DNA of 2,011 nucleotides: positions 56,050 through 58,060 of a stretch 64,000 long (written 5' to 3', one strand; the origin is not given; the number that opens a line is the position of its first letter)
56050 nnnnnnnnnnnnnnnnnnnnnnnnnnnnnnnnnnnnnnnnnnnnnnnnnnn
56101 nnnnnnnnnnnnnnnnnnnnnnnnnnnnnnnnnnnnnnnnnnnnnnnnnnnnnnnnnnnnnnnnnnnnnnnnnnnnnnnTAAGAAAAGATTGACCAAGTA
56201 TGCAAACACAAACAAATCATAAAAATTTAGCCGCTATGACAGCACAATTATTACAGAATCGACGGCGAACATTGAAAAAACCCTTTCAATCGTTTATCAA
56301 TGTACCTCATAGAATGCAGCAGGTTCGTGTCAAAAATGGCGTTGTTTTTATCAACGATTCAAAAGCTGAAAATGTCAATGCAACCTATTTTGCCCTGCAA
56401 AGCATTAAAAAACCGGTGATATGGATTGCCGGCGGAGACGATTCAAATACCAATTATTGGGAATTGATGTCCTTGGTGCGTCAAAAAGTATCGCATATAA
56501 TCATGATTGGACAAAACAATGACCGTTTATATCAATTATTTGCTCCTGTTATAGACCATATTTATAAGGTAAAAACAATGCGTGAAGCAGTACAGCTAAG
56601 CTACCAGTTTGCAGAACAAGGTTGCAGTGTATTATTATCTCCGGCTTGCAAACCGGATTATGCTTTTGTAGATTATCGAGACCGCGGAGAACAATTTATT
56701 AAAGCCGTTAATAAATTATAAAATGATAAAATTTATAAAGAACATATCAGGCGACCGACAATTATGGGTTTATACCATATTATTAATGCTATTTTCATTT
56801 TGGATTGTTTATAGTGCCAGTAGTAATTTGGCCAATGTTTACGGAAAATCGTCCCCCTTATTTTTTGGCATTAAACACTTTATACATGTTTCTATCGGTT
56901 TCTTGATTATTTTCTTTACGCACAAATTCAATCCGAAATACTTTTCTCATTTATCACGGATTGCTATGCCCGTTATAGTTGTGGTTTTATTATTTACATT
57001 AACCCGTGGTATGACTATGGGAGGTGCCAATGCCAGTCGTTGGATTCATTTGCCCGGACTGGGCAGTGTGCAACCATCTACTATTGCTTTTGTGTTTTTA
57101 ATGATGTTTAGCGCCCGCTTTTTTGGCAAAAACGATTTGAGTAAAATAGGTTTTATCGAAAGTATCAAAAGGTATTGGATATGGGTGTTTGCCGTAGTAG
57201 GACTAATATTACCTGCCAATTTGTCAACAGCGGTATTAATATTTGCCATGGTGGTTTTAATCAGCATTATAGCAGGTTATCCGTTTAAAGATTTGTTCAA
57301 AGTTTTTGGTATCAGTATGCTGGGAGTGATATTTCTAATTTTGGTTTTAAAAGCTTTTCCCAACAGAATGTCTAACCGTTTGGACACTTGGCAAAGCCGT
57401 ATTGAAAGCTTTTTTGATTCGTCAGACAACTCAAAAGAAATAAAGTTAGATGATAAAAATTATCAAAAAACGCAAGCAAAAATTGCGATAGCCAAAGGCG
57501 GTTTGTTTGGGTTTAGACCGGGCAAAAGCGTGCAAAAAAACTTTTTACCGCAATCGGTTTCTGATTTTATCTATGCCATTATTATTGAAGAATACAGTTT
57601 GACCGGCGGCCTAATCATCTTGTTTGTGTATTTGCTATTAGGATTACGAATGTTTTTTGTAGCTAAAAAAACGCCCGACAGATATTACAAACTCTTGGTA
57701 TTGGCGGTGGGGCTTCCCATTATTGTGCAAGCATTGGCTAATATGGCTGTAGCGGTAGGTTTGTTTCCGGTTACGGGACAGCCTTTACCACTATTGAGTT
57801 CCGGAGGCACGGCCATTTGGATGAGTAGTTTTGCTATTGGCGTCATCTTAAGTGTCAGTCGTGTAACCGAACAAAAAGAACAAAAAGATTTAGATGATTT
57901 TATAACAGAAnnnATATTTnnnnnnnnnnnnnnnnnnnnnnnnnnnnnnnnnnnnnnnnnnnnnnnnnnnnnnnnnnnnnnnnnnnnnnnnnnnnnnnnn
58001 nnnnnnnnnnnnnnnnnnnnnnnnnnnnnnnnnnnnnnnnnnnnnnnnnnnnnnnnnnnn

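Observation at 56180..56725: murD survives only as a 173-aa C-terminal-domain ORF between intact mraY and ftsW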

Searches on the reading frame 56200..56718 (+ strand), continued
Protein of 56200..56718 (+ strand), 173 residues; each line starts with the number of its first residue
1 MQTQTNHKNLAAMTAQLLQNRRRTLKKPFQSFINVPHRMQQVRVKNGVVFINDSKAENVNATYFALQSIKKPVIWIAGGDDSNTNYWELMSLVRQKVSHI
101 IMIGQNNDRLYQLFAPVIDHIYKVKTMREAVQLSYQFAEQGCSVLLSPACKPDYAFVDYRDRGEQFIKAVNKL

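Call 66: search_protein_representatives(alignment_id=A1)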
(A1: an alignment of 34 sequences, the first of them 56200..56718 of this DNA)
Query: 34 sequences, 173 profile positions. Proteins with E-value up to 0.001 (for the whole library): 19065; up to 1e-10: 11271; up to 1e-30: 387. The best 150 are listed.
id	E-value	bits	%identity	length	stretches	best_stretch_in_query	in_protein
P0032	7.1e-79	279.5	-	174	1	6-172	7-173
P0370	2.3e-52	193.2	-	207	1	13-172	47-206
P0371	7.2e-49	181.9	-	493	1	7-172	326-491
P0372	6.4e-48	178.8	-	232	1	14-161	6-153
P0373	8.7e-48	178.3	-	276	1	8-172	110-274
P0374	6.4e-47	175.5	-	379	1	9-172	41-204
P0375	7.6e-47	175.3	-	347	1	18-172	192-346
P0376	7.8e-47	175.2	-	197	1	9-172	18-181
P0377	8.8e-47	175.1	-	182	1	5-172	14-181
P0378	9.2e-47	175.0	-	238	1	7-172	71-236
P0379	1.1e-46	174.7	-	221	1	11-171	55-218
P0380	5.0e-46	172.6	-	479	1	4-171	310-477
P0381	6.4e-46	172.3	-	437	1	4-171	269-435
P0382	6.8e-46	172.2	-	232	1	6-172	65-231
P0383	1.1e-45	171.5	-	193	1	6-172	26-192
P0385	2.7e-45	170.2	-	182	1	4-172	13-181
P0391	3.4e-44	166.6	-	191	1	7-172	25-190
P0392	4.5e-44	166.3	-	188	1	6-172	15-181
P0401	2.7e-43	163.7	-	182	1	8-172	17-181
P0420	2.4e-41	157.3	-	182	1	6-172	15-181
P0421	3.5e-41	156.8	-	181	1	3-172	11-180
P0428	9.6e-41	155.4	-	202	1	4-172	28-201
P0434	2.2e-40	154.2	-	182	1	8-172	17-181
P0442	6.8e-40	152.6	-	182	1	4-172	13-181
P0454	1.9e-39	151.2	-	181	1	7-172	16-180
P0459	2.2e-39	151.0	-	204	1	3-172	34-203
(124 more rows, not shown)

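Call 68: find_encoding_contigs(protein=P0392, flank=8000, max_places=2)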
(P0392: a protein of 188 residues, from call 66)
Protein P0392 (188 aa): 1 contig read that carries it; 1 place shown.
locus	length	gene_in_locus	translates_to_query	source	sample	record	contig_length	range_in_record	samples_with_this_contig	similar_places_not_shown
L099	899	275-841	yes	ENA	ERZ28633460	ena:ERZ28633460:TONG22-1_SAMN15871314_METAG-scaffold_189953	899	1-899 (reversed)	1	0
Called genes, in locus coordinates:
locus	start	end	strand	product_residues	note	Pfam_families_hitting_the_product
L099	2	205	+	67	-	?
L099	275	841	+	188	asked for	PF02875:Mur_ligase_C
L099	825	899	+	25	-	?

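Call 69: list_cluster_members(proteins=[P0385, P0391, P0401, P0420, P0421, P0428, P0434, P0442, P0454, P0459])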
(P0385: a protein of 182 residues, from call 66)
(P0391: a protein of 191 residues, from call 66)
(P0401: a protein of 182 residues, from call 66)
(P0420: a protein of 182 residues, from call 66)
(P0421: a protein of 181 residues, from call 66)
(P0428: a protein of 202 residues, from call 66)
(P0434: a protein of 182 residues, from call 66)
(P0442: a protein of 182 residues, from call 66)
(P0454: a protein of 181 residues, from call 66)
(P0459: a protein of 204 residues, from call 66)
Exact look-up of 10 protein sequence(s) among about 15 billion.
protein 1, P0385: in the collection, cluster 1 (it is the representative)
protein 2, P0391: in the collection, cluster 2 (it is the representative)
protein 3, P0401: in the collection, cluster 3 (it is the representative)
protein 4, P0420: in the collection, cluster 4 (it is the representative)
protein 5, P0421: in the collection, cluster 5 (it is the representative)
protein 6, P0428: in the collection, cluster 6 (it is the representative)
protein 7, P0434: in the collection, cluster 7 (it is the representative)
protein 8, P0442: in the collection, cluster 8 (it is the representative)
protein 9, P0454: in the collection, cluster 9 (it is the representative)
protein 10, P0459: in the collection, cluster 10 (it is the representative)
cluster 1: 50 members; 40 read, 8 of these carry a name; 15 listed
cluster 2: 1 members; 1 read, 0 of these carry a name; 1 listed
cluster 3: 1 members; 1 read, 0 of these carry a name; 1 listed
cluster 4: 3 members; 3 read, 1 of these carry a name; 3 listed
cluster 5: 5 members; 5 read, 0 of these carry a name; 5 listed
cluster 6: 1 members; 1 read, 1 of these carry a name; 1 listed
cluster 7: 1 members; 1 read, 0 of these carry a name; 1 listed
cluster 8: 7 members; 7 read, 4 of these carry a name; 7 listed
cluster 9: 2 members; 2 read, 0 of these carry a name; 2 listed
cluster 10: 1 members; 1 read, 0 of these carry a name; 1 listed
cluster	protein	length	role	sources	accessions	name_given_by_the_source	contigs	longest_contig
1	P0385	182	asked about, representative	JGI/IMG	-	-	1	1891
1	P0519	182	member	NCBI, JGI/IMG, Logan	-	UDP-N-acetylmuramoylalanine--D-glutamate ligase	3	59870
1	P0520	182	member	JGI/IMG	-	UDP-N-acetylmuramoylalanine--D-glutamate ligase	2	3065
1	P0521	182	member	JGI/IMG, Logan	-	UDP-N-acetylmuramoylalanine--D-glutamate ligase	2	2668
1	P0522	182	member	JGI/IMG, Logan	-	UDP-N-acetylmuramoylalanine--D-glutamate ligase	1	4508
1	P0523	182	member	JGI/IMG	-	UDP-N-acetylmuramoylalanine--D-glutamate ligase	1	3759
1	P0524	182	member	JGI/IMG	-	UDP-N-acetylmuramoylalanine--D-glutamate ligase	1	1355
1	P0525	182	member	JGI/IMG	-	UDP-N-acetylmuramoylalanine--D-glutamate ligase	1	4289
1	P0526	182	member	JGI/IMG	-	UDP-N-acetylmuramoylalanine--D-glutamate ligase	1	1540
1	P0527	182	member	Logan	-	-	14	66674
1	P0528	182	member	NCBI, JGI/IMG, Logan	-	-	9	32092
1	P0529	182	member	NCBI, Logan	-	-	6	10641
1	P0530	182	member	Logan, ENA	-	-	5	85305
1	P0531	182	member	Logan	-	-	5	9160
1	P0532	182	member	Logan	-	-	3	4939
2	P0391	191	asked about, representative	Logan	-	-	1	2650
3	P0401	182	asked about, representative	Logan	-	-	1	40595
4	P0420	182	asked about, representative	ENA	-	-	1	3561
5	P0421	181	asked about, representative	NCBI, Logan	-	-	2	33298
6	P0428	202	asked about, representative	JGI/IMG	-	UDP-N-acetylmuramoylalanine--D-glutamate ligase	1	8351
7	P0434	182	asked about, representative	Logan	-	-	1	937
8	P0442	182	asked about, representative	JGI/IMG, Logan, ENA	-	UDP-N-acetylmuramoylalanine--D-glutamate ligase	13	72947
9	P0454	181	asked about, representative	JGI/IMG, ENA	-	-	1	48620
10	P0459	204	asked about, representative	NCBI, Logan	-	-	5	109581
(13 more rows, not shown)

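Call 70: find_encoding_contigs(protein=P0459, flank=10000, max_places=1)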
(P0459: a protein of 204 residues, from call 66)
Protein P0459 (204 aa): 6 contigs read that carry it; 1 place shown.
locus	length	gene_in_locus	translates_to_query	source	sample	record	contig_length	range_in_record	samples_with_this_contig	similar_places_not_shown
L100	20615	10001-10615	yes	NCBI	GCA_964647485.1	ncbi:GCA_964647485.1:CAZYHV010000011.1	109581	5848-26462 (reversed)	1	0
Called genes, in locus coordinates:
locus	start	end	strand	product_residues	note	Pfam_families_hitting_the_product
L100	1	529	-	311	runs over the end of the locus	PF16119:DUF4835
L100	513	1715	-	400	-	PF02441:Flavoprotein, PF04127:DFP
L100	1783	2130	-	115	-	PF01192:RNA_pol_Rpb6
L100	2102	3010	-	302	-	-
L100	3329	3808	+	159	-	PF02381:MraZ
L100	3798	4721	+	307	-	PF01795:Methyltransf_5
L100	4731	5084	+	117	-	PF19579:FtsL_2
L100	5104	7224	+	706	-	PF03717:PBP_dimer (weak), PF00905:Transpeptidase, PF03793:PASTA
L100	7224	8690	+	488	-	PF01225:Mur_ligase, PF08245:Mur_ligase_M, PF02875:Mur_ligase_C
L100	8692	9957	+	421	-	PF10555:MraY_sig1 (faint), PF00953:Glycos_transf_4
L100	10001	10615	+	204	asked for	PF02875:Mur_ligase_C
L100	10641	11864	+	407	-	PF01098:FTSW_RODA_SPOVE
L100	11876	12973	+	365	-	PF03033:Glyco_transf_28, PF04101:Glyco_tran_28_C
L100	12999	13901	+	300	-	-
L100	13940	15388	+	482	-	PF11104:PilM_2 (faint), PF02491:SHS2_FTSA, PF06723:MreB_Mbl, PF06277:EutA (weak), PF14450:FtsA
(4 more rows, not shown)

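Call 71: find_encoding_contigs(protein=P0454, flank=10000, max_places=1)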
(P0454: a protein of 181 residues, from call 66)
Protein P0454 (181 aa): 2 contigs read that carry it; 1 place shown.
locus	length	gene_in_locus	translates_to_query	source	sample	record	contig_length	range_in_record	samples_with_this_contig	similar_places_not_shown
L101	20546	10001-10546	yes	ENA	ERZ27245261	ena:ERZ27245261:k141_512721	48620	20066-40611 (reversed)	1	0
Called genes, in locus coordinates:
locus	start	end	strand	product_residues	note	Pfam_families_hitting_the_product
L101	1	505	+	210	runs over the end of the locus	PF02508:Rnf-Nqr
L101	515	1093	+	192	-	PF02508:Rnf-Nqr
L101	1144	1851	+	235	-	-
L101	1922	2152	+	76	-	PF17761:DUF1016_N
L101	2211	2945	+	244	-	PF12412:DUF3667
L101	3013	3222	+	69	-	-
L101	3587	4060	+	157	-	PF02381:MraZ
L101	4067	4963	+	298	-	PF01728:FtsJ (weak), PF01795:Methyltransf_5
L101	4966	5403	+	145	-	PF19579:FtsL_2 (faint)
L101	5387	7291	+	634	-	PF00905:Transpeptidase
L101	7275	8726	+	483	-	PF01225:Mur_ligase, PF08245:Mur_ligase_M, PF02875:Mur_ligase_C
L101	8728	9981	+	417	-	PF00953:Glycos_transf_4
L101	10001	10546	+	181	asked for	PF02875:Mur_ligase_C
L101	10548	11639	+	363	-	PF01098:FTSW_RODA_SPOVE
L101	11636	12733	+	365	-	PF03033:Glyco_transf_28, PF04101:Glyco_tran_28_C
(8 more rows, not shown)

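Call 74: find_related_loci(query=A2, collection=metagenome_contigs, flank=4000)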
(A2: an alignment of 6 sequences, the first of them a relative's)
Query A2 (265 aa) in metagenome_contigs; peptide patterns used: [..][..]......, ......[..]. (x = any residue, [..] = any of these).
600 stretches matched a pattern (row limit reached: there are more); 583 encode a relative of the query (tblastn E <= 1e-3); the best 80 are kept; 80 distinct loci.
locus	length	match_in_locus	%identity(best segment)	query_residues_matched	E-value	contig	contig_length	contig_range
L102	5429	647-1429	58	2-260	2e-98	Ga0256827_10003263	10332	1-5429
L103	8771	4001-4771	55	4-261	2e-94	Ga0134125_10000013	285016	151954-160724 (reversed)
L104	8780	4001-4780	55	2-262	8e-93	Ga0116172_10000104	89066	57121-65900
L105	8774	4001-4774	56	4-261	1e-92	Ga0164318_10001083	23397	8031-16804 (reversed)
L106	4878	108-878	54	4-261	5e-92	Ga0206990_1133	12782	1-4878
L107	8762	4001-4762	54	1-255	4e-91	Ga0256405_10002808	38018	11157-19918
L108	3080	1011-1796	55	4-265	4e-92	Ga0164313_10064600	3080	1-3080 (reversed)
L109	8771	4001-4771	53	4-261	6e-91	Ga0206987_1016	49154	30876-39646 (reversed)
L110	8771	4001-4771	53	4-261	6e-91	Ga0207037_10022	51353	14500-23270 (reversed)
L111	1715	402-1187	55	4-265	2e-95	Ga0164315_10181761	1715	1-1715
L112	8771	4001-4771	54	4-261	5e-90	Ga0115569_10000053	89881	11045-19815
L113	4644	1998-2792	56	10-265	3e-90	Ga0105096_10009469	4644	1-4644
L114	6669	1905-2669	54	6-261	3e-89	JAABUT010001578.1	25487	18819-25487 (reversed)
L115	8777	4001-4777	52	2-261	4e-89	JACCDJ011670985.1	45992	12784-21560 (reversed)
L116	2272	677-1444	55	1-256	4e-92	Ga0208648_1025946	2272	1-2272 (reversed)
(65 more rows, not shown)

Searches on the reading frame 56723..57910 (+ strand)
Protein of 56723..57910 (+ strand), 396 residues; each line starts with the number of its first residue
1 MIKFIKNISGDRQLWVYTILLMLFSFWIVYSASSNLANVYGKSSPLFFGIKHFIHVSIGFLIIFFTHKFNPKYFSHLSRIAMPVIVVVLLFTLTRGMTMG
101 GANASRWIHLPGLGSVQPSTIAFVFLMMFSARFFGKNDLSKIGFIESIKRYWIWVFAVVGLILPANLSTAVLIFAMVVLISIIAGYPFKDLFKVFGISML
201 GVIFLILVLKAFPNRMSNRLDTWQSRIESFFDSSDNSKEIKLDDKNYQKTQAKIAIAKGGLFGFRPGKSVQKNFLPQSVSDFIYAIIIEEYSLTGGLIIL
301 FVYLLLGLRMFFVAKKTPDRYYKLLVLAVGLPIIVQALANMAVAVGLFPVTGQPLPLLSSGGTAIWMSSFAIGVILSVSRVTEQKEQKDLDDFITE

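Call 3: search_protein_families(library=pfam, proteins=[window:56723-57910:+], max_evalue=1)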
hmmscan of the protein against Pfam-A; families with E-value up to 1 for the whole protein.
window:56723-57910:+ (396 aa): 3 families
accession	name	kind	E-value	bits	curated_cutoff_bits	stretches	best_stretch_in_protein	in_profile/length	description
PF01098.24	FTSW_RODA_SPOVE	-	8.2e-61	206.4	26.4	1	13-382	3-354/356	Cell cycle protein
PF04932.20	Wzy_C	-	0.0062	16.8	31.7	1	155-230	2-73/149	O-Antigen ligase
PF18159.6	S_4TM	-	0.051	13.4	26.9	1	169-254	172-258/291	SMODS-associating 4TM effector domain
